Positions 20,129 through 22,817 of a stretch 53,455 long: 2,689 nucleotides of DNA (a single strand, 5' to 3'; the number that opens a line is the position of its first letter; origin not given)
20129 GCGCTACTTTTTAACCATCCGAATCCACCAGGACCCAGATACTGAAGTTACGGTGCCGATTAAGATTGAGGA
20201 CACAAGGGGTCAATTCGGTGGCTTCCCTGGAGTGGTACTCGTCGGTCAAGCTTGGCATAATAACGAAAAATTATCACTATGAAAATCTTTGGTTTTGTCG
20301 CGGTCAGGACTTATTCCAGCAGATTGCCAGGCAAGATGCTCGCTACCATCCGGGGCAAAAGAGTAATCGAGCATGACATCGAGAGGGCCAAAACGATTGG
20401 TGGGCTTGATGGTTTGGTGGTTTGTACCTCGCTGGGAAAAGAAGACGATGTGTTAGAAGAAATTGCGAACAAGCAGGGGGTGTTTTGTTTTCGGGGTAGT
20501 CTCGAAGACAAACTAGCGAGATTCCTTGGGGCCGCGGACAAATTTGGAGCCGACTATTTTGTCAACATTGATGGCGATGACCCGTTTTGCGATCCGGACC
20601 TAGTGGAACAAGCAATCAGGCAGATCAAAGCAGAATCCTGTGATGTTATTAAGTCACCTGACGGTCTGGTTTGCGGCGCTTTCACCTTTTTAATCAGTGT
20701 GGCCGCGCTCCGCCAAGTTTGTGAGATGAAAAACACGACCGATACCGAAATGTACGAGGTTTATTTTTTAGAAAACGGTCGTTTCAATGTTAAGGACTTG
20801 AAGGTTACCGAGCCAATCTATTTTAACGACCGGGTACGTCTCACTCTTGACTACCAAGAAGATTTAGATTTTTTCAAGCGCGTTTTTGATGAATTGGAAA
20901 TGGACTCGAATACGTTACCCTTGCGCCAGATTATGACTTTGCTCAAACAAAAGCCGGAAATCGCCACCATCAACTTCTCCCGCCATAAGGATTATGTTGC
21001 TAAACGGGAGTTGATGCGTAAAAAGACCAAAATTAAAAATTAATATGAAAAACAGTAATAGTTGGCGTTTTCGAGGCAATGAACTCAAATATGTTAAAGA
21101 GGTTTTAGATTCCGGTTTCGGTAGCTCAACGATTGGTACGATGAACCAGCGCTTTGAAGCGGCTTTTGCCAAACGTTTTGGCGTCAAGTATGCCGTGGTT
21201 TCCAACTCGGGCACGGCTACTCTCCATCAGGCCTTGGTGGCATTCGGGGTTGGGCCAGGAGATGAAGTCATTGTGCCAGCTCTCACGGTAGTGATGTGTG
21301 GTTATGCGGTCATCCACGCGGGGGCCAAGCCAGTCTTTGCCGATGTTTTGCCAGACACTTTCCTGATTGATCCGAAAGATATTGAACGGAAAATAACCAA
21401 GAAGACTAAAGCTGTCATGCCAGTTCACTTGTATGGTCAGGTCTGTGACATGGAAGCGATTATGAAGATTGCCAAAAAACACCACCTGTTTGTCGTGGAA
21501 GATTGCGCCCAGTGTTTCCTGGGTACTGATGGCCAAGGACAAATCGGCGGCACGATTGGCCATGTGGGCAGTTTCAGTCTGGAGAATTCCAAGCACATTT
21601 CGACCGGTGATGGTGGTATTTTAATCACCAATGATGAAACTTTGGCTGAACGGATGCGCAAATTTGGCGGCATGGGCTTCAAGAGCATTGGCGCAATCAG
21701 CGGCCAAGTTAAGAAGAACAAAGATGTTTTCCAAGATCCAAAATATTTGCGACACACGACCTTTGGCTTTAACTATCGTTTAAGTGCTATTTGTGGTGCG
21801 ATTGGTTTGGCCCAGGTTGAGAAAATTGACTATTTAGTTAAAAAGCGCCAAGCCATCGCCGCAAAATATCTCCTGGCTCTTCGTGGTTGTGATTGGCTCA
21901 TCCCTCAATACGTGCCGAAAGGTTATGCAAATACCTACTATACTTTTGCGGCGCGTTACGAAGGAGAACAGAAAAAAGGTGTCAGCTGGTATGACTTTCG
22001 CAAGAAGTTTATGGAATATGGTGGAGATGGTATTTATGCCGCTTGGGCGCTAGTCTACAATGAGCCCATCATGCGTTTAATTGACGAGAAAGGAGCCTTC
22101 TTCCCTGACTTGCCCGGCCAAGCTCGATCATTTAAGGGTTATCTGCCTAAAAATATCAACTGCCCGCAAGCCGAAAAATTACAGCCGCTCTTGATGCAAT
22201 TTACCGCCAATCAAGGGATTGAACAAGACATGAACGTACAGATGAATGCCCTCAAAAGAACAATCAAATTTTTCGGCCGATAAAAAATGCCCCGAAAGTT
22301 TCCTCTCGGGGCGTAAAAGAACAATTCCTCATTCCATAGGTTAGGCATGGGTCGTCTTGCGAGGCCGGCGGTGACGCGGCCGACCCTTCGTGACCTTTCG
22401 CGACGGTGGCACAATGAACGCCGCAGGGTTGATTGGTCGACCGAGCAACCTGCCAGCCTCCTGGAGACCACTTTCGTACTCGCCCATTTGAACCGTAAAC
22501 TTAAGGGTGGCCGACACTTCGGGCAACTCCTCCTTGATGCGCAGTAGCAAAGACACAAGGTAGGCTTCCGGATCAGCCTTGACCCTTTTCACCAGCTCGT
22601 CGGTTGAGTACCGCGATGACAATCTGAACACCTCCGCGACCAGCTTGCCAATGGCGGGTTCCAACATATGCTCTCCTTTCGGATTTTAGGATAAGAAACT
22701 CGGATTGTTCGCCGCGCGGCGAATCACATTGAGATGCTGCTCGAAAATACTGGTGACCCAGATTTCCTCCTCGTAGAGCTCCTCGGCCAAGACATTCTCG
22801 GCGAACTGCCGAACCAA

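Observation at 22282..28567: Inverted, diverged duplication of an uncharacterised gene set (A, B, C) framing a B12-radical-SAM gene in the middle of the glycan locus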

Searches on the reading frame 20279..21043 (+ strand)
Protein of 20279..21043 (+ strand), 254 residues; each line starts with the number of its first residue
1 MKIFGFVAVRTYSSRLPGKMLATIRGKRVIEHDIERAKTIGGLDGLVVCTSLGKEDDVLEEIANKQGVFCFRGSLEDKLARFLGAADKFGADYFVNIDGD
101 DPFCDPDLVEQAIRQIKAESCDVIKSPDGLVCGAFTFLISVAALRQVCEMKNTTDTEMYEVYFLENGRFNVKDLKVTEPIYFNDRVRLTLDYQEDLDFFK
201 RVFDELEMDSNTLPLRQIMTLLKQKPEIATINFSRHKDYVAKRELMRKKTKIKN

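Call 12: search_protein_families(library=ncbifam, max_evalue=0.1, proteins=[window:20279-21043:+])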
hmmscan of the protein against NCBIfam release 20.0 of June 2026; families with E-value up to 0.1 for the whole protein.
window:20279-21043:+ (254 aa): 9 families
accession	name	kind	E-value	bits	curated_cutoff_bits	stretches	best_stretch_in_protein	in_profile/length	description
NF009905.0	PRK13368.1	subfamily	4.5e-17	62.2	255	1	1-121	1-119/243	3-deoxy-manno-octulosonate cytidylyltransferase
NF003952.0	PRK05450.1-5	subfamily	6.1e-16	58.3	193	1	1-123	1-124/250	3-deoxy-manno-octulosonate cytidylyltransferase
NF003950.0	PRK05450.1-3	subfamily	1.9e-12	47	234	1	1-163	1-157/248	3-deoxy-manno-octulosonate cytidylyltransferase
NF003948.0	PRK05450.1-1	equivalog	3.5e-09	36.2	281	1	7-123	10-127/248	3-deoxy-manno-octulosonate cytidylyltransferase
TIGR00466.1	kdsB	equivalog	9.9e-08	31.7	155.2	1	7-116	7-116/241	3-deoxy-manno-octulosonate cytidylyltransferase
TIGR02665.1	molyb_mobA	equivalog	0.023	14.7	151.85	1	79-146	76-143/186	molybdenum cofactor guanylyltransferase MobA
NF001457.0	PRK00317.1-3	equivalog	0.035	13.6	164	1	19-161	19-159/200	molybdenum cofactor guanylyltransferase MobA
TIGR03584.1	PseF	equivalog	0.063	12.9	205.7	0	6-67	3-60/222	pseudaminic acid cytidylyltransferase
TIGR00453.1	ispD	equivalog_domain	0.099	12.1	181.3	0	19-123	19-125/219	2-C-methyl-D-erythritol 4-phosphate cytidylyltransferase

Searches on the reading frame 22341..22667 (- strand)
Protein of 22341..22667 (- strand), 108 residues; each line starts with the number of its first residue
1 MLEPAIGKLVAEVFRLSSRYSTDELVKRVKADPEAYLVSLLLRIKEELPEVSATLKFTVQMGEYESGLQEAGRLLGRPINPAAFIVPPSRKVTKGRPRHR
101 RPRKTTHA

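Call 11: search_protein_families(library=pfam, max_evalue=0.1, proteins=[window:22341-22667:-])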
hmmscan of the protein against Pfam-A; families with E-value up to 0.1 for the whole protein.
window:22341-22667:- (108 aa): 0 families

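Call 12: search_protein_families(library=ncbifam, max_evalue=0.1, proteins=[window:22341-22667:-])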
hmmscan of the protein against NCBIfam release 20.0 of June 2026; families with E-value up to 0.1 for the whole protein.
window:22341-22667:- (108 aa): 0 families

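Call 22: search_protein_families(library=phrogs, max_evalue=0.1, proteins=[window:22341-22667:-])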
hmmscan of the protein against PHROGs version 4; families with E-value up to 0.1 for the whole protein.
window:22341-22667:- (108 aa): 0 families

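Call 23: search_protein_families(library=padloc, max_evalue=0.1, proteins=[window:22341-22667:-])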
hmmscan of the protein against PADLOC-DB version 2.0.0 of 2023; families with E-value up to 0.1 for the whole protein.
window:22341-22667:- (108 aa): 0 families

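Call 58: list_cluster_members(proteins=[P0001, window:22344-22667:-, window:28017-28307:+, window:26605-27651:-, window:23503-25155:-])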
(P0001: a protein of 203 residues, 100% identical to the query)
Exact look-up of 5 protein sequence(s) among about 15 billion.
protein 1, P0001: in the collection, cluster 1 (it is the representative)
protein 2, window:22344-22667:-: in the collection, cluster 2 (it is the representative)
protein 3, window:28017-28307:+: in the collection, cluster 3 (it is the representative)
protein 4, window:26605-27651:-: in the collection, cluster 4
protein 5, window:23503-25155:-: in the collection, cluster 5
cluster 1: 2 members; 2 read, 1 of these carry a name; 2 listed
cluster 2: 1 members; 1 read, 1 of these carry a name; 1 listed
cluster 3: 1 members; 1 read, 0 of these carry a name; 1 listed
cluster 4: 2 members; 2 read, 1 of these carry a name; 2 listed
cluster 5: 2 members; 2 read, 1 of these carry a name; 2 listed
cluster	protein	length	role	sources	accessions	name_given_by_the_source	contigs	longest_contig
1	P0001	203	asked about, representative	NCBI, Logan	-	-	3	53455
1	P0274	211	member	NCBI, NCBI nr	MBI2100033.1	MAG: hypothetical protein HYT48_01690 [Candidatus Vogelbacteria bacterium] | hypothetical protein [Candidatus Vogelbacteria bacterium]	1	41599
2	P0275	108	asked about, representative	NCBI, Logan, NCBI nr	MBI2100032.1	MAG: hypothetical protein HYT48_01685 [Candidatus Vogelbacteria bacterium] | hypothetical protein [Candidatus Vogelbacteria bacterium]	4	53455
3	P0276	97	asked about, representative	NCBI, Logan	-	-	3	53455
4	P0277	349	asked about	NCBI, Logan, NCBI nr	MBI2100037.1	MAG: hypothetical protein HYT48_01710 [Candidatus Vogelbacteria bacterium] | hypothetical protein [Candidatus Vogelbacteria bacterium]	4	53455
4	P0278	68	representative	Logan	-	-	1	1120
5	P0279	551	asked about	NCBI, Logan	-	-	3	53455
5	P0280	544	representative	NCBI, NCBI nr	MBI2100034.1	MAG: radical SAM protein [Candidatus Vogelbacteria bacterium] | radical SAM protein [Candidatus Vogelbacteria bacterium]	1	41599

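Call 64: search_solved_structures(query=A4, max_evalue=10)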
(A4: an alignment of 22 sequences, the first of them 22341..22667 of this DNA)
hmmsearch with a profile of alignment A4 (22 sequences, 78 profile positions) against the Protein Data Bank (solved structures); distinct sequences matched with E-value up to 10: 11.
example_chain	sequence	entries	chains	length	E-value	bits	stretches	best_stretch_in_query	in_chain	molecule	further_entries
4rv1_A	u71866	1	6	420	1.7e-06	31.3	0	2-46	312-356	Engineered Protein OR497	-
4hxt_A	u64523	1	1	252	0.001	22.4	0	2-46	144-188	De Novo Protein OR329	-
4eij_A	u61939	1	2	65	0.15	15.5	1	34-59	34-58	P protein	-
2qsf_X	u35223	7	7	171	0.2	15.1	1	3-72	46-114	UV excision repair protein RAD23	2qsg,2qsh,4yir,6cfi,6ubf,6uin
2qk2_A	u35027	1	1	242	0.22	14.9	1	22-72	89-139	LP04448p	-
6ug1_X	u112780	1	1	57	0.49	13.8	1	3-40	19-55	UV excision repair protein RAD23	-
3esw_B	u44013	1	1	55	1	12.8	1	3-38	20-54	UV excision repair protein RAD23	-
1x3w_B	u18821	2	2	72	1.5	12.3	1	3-39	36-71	UV excision repair protein RAD23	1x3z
8qad_A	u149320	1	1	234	3.4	11.1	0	4-52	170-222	sc-apCC-6-LLIA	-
8a3k_UNK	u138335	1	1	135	4.2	10.8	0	35-76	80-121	sc-apCC-4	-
2lse_A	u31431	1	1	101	4.3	10.8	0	2-47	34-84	Four Helix Bundle Protein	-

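Call 73: find_homologous_proteins(query=A4)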
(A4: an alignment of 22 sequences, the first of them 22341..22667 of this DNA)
Query A4 (22 sequences) (108 aa, profile of the alignment): 21 proteins with E <= 0.001 among 2216 candidates.
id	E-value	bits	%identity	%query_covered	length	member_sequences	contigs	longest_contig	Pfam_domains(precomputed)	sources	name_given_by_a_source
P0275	6.6e-21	92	100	100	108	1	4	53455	-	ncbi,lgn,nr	ncbi:MAG: hypothetical protein HYT48_01685 [Candidatus Vogelbacteria bacterium]|nr:hypothetical prot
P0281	3.3e-20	90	40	44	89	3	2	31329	-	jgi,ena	-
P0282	3.1e-14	71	-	-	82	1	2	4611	-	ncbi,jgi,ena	-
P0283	1.6e-13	68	-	-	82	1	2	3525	-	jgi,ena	jgi:hypothetical protein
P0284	4.0e-13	67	-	-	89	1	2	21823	-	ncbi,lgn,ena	-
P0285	4.8e-13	67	33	42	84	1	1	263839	-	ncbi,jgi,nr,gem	ncbi:hypothetical protein C4552_03190 [Candidatus Parcubacteria bacterium]|nr:MAG: hypothetical prot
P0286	2.8e-12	64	-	-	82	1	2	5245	-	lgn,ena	-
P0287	5.2e-12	63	-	-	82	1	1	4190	-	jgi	jgi:hypothetical protein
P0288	6.0e-12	63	-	-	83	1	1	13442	-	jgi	jgi:hypothetical protein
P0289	3.1e-11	61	-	-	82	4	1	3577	-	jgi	jgi:hypothetical protein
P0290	1.2e-9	56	-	-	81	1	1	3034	-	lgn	-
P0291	4.6e-9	54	36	39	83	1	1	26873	-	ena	-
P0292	1.3e-8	53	-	-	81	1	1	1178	-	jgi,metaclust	metaclust:\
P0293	5.3e-8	51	27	51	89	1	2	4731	-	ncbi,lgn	-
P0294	7.3e-8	50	27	31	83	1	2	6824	-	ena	-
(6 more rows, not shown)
